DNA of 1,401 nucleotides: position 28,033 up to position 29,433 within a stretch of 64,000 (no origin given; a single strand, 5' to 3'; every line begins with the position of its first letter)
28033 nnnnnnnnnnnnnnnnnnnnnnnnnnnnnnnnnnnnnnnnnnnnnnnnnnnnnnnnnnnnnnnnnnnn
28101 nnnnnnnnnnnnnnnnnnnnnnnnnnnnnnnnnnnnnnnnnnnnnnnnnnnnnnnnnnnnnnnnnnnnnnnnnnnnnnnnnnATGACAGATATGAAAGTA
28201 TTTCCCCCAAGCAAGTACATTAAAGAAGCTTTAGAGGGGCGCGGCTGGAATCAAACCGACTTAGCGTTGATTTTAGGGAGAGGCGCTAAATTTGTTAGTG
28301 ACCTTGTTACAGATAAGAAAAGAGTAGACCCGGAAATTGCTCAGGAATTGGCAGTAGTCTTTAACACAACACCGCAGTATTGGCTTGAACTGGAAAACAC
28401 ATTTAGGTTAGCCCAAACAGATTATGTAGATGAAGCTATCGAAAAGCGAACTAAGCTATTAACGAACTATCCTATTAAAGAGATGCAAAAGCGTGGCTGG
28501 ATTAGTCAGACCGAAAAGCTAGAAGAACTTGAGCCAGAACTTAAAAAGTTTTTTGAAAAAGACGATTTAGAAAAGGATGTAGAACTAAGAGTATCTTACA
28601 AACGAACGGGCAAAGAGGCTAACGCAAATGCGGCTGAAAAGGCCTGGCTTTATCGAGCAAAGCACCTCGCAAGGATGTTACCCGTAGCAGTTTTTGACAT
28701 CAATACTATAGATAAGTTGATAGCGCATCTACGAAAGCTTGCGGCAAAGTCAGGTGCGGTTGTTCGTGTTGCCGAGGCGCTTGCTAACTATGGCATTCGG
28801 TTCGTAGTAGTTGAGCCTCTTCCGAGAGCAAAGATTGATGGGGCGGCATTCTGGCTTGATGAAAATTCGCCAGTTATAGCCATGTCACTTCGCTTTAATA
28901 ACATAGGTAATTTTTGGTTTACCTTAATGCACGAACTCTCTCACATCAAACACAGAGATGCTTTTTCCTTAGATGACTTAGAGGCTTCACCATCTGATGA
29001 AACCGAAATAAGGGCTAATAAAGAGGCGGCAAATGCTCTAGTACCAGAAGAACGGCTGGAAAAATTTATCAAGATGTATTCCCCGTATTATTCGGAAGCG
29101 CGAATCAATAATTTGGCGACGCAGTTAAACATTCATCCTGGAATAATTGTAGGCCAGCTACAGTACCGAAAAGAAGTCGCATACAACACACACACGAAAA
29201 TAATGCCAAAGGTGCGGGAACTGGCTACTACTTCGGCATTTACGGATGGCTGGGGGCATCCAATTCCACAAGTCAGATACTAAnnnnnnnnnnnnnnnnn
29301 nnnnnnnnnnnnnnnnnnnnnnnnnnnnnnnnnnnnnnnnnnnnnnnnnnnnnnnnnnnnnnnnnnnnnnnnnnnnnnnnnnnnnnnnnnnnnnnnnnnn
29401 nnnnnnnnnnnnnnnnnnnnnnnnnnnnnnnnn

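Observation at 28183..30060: Uncharacterised passenger cassette: HTH-M78 peptidase fusion, unknown acidic-tailed protein and convergent Lys-rich protein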

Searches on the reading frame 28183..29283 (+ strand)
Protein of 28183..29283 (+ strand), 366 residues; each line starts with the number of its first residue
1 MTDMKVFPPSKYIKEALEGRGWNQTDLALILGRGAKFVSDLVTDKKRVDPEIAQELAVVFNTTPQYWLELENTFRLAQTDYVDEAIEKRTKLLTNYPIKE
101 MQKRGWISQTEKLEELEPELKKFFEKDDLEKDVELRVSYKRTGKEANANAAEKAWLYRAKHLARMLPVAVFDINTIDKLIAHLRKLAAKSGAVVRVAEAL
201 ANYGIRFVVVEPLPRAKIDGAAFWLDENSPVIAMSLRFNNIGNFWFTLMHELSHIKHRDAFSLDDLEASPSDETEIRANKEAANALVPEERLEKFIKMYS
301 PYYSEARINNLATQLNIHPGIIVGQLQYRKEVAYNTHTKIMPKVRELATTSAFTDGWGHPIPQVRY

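Call 3: search_protein_families(library=pfam, proteins=[window:28183-29283:+], max_evalue=0.1)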
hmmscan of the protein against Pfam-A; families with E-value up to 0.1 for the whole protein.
window:28183-29283:+ (366 aa): 7 families
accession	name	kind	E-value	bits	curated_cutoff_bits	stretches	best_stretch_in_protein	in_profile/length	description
PF06114.19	Peptidase_M78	-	2.4e-06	27.8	22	1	208-316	8-112/123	IrrE N-terminal-like domain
PF01381.28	HTH_3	-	3.2e-06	27.5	23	1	13-67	1-55/55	Helix-turn-helix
PF08535.16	KorB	-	0.00062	20.1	22.3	0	21-39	3-21/89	KorB domain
PF12106.13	Colicin_E5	-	0.044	14.5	25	0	12-44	8-40/88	Colicin E5 ribonuclease domain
PF13443.12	HTH_26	-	0.045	14.4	22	0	13-65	2-55/63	Cro/C1-type HTH DNA-binding domain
PF12651.13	RHH_3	-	0.064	13.7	21.6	0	73-87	23-37/44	Ribbon-helix-helix domain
PF02954.25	HTH_8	-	0.066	13.4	22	0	11-32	8-29/42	Bacterial regulatory protein, Fis family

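Call 7: search_protein_families(library=ncbifam, proteins=[window:28183-29283:+], max_evalue=0.1)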
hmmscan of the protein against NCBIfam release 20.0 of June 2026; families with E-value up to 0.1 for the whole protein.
window:28183-29283:+ (366 aa): 3 families
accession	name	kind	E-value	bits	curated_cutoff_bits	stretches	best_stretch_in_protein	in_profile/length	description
TIGR02607.1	antidote_HigA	equivalog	2e-08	33.9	47.7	1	11-79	10-78/81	HigA family addiction module antitoxin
NF052239.1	antitox_spr1629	equivalog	2.5e-05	23.5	335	1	208-298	172-262/377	spr1629 family repressor/antitoxin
TIGR03070.1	couple_hipB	subfamily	0.0026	17.7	71.65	1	11-48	5-42/58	type II toxin-antitoxin system Y4mF family antitoxin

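Call 9: search_protein_families(library=phrogs, proteins=[window:28183-29283:+], max_evalue=0.1)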
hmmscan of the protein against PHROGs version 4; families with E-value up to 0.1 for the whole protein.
window:28183-29283:+ (366 aa): 14 families
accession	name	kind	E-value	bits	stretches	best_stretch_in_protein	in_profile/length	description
phrog_2439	-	transcription regulation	6e-27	95.5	1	9-344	8-295/367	transcriptional regulator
phrog_1381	-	moron, auxiliary metabolic gene and host takeover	8.4e-10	39.4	1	8-91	12-96/264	plasmid antitoxin with HTH domain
phrog_87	-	other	1.2e-09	39.3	1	197-305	44-140/227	metallo-protease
phrog_2967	-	transcription regulation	2.9e-07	31.3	1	4-94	6-95/225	transcriptional regulator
phrog_8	-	transcription regulation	5.3e-07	30.4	1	17-175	166-297/346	transcriptional regulator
phrog_1516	-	unknown function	3e-05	24.7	1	204-314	49-167/227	-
phrog_3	-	transcription regulation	0.00046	21.1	1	4-139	84-211/430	transcriptional repressor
phrog_2328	-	transcription regulation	0.021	15.6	1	15-69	22-75/128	transcriptional repressor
phrog_1914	-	unknown function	0.026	15.2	1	238-297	89-152/222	-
phrog_31358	-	unknown function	0.048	15.1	0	117-155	33-70/90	-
phrog_1373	-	transcription regulation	0.059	14.4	0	12-56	67-111/166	transcriptional regulator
phrog_18577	-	unknown function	0.062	13.5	1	202-288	144-237/332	-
phrog_1124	-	transcription regulation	0.066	13.8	0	11-69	11-67/177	transcriptional regulator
phrog_5736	-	transcription regulation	0.084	14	0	20-73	18-70/133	transcriptional regulator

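Call 10: search_protein_families(library=padloc, proteins=[window:28183-29283:+], max_evalue=0.1)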
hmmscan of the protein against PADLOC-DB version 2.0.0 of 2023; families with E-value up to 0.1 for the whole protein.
window:28183-29283:+ (366 aa): 12 families
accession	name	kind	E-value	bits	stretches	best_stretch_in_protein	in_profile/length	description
PDLC03982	PD-Lambda-2_B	-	4.7e-52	175.6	1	9-347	60-395/402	-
PDLC03948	RmrA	-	3.3e-07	27.5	1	174-293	137-257/397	-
PDLC03945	RmrA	-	1.4e-06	25.7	1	208-297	172-261/394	-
PDLC03952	RmrA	-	3.4e-06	24.1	1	171-294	148-271/395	-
PDLC04141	capP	-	5.6e-06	24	1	197-300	25-126/242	capP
PDLC03951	RmrA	-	6.6e-06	23.3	1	191-296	152-256/400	-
PDLC03947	RmrA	-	8.2e-06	22.9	1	171-294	136-259/383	-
PDLC03954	RmrA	-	1.6e-05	22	1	169-292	134-257/380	-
PDLC04142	capH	-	0.00017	20.6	1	12-75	10-73/103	capH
PDLC03944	RmrA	-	0.00049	17.3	1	245-299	200-255/384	-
PDLC04776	PDC-M69B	-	0.0012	16.6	1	246-300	83-142/272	-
PDLC04757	PDC-M64B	-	0.025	12.6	0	11-43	32-64/128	-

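Call 42: find_homologous_proteins(query=window:28183-29283:+, max_evalue=0.00001)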
Query window:28183-29283:+ (366 aa): 1179 proteins with E <= 0.00001 among 6660 candidates; the best 120 are listed.
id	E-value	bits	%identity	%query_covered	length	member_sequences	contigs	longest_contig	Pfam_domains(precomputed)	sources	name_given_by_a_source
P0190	2.3e-242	821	100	100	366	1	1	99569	PF01381.29,PF06114.20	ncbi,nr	ncbi:MAG: helix-turn-helix domain-containing protein [Pyrinomonadaceae bacterium]|nr:helix-turn-heli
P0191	4.9e-195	666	80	99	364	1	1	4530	PF01381.29,PF06114.20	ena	-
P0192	1.9e-186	637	77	99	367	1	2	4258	PF01381.29,PF06114.20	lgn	-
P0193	8.1e-162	556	69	99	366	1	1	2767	PF01381.29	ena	-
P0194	8.8e-160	550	68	99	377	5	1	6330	PF01381.29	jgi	jgi:HTH-type transcriptional regulator/antitoxin HigA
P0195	3.6e-159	548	67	99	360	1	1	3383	PF01381.29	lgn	-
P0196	4.9e-158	544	66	99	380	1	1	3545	-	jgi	jgi:HTH-type transcriptional regulator/antitoxin HigA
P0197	1.2e-153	529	64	98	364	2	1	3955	PF01381.29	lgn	-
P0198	6.4e-153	527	64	99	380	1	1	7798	PF01381.29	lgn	-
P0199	1.0e-151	523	62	100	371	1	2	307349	PF01381.29,PF06114.20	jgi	jgi:HTH-type transcriptional regulator/antitoxin HigA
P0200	3.1e-150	518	62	100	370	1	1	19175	PF01381.29,PF06114.20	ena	-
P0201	6.5e-148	511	62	99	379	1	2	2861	-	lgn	-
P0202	1.2e-147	510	64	99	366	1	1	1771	-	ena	-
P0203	3.1e-146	505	63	98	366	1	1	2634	PF01381.29,PF06114.20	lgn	-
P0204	3.8e-146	505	62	99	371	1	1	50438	-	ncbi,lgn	-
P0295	1.2e-126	441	56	98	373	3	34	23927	PF06114.20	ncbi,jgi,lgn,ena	jgi:HTH-type transcriptional regulator / antitoxin HigA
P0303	4.3e-126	439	56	98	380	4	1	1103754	-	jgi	jgi:HTH-type transcriptional regulator / antitoxin HigA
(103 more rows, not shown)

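Call 43: find_encoding_contigs(protein=P0295, flank=4000, max_places=5)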
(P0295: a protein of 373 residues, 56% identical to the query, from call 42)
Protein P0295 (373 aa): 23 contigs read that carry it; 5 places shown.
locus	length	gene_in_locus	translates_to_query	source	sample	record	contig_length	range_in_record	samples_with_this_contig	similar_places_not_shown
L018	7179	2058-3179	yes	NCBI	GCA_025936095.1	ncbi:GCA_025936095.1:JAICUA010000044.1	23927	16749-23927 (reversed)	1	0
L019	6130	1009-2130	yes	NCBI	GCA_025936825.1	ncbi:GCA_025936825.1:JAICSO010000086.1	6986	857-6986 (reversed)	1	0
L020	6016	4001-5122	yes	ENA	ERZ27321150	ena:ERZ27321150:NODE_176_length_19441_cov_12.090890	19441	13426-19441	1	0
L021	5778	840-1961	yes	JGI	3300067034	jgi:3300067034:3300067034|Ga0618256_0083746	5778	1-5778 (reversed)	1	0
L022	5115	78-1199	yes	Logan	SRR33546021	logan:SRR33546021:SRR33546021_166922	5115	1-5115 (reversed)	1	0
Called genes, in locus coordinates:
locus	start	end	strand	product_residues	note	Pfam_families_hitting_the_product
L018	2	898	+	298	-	?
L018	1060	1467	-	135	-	PF12120:Arr-ms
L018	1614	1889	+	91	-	-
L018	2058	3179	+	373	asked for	PF06114:Peptidase_M78 (weak)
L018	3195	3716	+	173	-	-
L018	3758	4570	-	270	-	-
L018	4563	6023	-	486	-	PF01966:HD (weak), PF13286:HD_assoc (weak)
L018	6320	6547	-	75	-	-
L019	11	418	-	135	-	PF12120:Arr-ms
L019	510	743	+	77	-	-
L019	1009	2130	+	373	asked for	PF06114:Peptidase_M78 (weak)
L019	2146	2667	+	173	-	-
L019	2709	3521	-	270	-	-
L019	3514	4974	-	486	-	PF01966:HD (weak), PF13286:HD_assoc (weak)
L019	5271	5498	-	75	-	-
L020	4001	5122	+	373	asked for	PF06114:Peptidase_M78 (weak)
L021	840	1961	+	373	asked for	PF06114:Peptidase_M78 (weak)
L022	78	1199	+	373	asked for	PF06114:Peptidase_M78 (weak)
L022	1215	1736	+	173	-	-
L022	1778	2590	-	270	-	-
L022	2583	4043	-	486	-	PF01966:HD (weak), PF13286:HD_assoc (weak)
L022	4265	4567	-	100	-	PF14384:BrnA_antitoxin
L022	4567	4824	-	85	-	PF04365:BrnT_toxin (weak)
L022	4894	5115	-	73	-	?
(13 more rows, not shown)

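Call 44: find_encoding_contigs(protein=P0303, flank=4000, max_places=3)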
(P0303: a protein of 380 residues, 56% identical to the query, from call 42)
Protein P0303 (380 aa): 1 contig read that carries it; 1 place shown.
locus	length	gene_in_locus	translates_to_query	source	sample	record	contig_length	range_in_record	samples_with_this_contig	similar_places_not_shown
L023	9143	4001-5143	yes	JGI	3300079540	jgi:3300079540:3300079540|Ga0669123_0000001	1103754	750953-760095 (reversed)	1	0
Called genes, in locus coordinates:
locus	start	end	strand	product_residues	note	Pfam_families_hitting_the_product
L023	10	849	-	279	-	PF08401:ArdcN (weak)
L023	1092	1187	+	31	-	-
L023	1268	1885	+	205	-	-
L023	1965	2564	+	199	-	PF05908:Gamma_PGA_hydro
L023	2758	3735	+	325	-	-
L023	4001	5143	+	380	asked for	-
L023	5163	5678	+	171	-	-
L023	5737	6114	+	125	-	-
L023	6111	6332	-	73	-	-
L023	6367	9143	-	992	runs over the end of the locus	PF02463:SMC_N (faint), PF13304:AAA_21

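Call 45: search_dna_similar(query=window:28183-29283:+, collection=plasmids, mode=protein, max_rows=30, max_evalue=1e-10)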
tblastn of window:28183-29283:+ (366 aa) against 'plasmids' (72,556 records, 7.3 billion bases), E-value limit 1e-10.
Records with a match: 62; places in all: 62; records where one place covers at least 80% of the query: 37.
Best place of each record, by identity: <60% 62.
By first word of the organism name: Rhizobium 7; Rhodococcus 4; Acinetobacter 4; Agrobacterium 4; Mesorhizobium 3; Sinorhizobium 3; Paraburkholderia 2; Acaryochloris 2; Arthrobacter 2; Tenacibaculum 2; and 25 more.
By predicted mobility (MOB-suite, as given by PLSDB): non-mobilizable 33; conjugative 18; mobilizable 11.
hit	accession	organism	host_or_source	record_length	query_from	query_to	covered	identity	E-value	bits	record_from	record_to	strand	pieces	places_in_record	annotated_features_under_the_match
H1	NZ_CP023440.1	Thauera sp. K11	cell culture,sludge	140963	5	358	97%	36.5%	6e-65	230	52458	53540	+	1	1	HigA family addiction module antitoxin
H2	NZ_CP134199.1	Paraburkholderia sp. FT54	single cell,Rhizosphere soil of Tomato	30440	5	358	97%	35.0%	6e-62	221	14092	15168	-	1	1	HigA family addiction module antitoxin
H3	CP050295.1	Mesorhizobium loti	Oxytropis kamtschatica,cell ...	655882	1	362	99%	34.0%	6e-60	216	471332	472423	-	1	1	helix-turn-helix domain-containing protein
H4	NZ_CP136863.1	Methylocapsa polymorpha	Shagnum peat sample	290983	2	359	98%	34.2%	9e-60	215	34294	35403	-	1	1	helix-turn-helix domain-containing protein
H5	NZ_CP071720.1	Acaryochloris sp. 'Moss Beach'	culture,intertidal zone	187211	5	346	93%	35.4%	9e-52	192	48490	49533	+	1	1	HigA family addiction module antitoxin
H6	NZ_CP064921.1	Acaryochloris marina S15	cell culture,surface of Pikea pinnata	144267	5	344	93%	35.6%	1e-51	192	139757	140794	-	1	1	HigA family addiction module antitoxin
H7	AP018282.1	Chondrocystis sp. NIES-4102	-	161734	1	345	94%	31.0%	1e-44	171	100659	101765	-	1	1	XRE family plasmid maintenance system antidote protein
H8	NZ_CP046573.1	Rhodococcus sp. WAY2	cell culture,bacterial consortium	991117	8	344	92%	30.0%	6e-33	137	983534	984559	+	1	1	HigA family addiction module antitoxin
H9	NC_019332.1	Arthrobacter sp. J3.53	heavy aromatic hydrocarbon contaminated ...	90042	5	359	97%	28.4%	6e-32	134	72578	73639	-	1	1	HigA family addiction module antitoxin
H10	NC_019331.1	Arthrobacter sp. J3.40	heavy aromatic hydrocarbon contaminated ...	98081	5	359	97%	28.4%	6e-32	134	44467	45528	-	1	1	HigA family addiction module antitoxin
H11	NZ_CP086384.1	Deinococcus radiophilus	Harpadon nehereus,cell culture,2 Mrad ...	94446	1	334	91%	29.9%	5e-29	125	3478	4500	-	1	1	HigA family addiction module antitoxin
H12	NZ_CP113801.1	Rhodococcus pyridinivorans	sediment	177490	5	344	93%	29.1%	3e-33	138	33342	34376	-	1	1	HigA family addiction module antitoxin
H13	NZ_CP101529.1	Micrococcus luteus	mixed culture,soil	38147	5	336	91%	29.4%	3e-32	135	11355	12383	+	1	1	helix-turn-helix domain-containing protein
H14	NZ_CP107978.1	Streptomyces coelicoflavus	-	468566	6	340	92%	28.9%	2e-23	108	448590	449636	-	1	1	ImmA/IrrE family metallo-endopeptidase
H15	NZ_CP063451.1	Rhodococcus pyridinivorans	oil-polluted soil,Libyan oil-polluted ...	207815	5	344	93%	28.5%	1e-32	136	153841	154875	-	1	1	HigA family addiction module antitoxin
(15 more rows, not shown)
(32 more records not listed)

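Call 47: get_annotated_region(hit=H1, flank=3000)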
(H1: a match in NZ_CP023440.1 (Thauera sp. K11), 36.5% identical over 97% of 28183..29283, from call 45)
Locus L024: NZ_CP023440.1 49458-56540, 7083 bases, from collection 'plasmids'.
description: Thauera sp. K11 plasmid pTX1, complete sequence
organism: Thauera sp. K11 (NCBI taxid 2005884)
taxonomy: Bacteria; Pseudomonadota; Betaproteobacteria; Rhodocyclales; Zoogloeaceae; Thauera; Thauera sp. K11
host: -; source: cell culture,sludge; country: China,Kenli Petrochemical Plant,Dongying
typing (MOB-suite, as given by PLSDB): conjugative; relaxase MOBP; mating-pair formation MPF_T
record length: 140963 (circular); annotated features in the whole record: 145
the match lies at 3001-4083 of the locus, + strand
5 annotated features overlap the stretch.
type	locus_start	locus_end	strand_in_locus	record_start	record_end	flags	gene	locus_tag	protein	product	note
CDS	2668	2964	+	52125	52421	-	-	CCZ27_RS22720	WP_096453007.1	type II toxin-antitoxin system RelE/ParE family toxin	-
CDS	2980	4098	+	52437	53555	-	-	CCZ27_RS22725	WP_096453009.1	HigA family addiction module antitoxin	-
CDS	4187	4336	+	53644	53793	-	-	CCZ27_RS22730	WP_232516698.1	hypothetical protein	-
CDS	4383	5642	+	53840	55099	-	-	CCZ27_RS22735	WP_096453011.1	hypothetical protein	-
CDS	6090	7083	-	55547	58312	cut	-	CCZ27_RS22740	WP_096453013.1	tetratricopeptide repeat protein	-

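Call 48: get_annotated_region(hit=H3, flank=3000)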
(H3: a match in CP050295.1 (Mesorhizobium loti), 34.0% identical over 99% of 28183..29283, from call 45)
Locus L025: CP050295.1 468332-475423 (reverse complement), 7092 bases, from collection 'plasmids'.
description: Mesorhizobium loti strain 582 plasmid p_1, complete sequence
organism: Mesorhizobium loti (NCBI taxid 381)
taxonomy: Bacteria; Pseudomonadota; Alphaproteobacteria; Hyphomicrobiales; Phyllobacteriaceae; Mesorhizobium; Mesorhizobium loti
host: -; source: Oxytropis kamtschatica,cell culture,root nodule; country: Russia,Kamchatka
typing (MOB-suite, as given by PLSDB): non-mobilizable; mating-pair formation MPF_T
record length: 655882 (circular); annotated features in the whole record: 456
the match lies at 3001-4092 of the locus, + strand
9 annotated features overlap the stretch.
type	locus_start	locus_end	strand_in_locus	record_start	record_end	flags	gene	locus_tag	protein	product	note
CDS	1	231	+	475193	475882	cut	-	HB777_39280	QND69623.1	DsbA family protein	-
CDS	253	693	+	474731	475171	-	-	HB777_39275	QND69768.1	hypothetical protein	-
CDS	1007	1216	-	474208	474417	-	-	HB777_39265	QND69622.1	hypothetical protein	-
CDS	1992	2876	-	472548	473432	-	-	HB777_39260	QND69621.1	IS1 family transposase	-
CDS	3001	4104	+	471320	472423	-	-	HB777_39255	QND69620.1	helix-turn-helix domain-containing protein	-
CDS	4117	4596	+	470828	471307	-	-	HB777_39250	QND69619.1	hypothetical protein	-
CDS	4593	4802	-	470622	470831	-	-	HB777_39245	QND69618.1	histone H1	-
CDS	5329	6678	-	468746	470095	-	hemN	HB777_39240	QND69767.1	oxygen-independent coproporphyrinogen III oxidase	-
CDS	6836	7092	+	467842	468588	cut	-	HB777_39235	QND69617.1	Crp/Fnr family transcriptional regulator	-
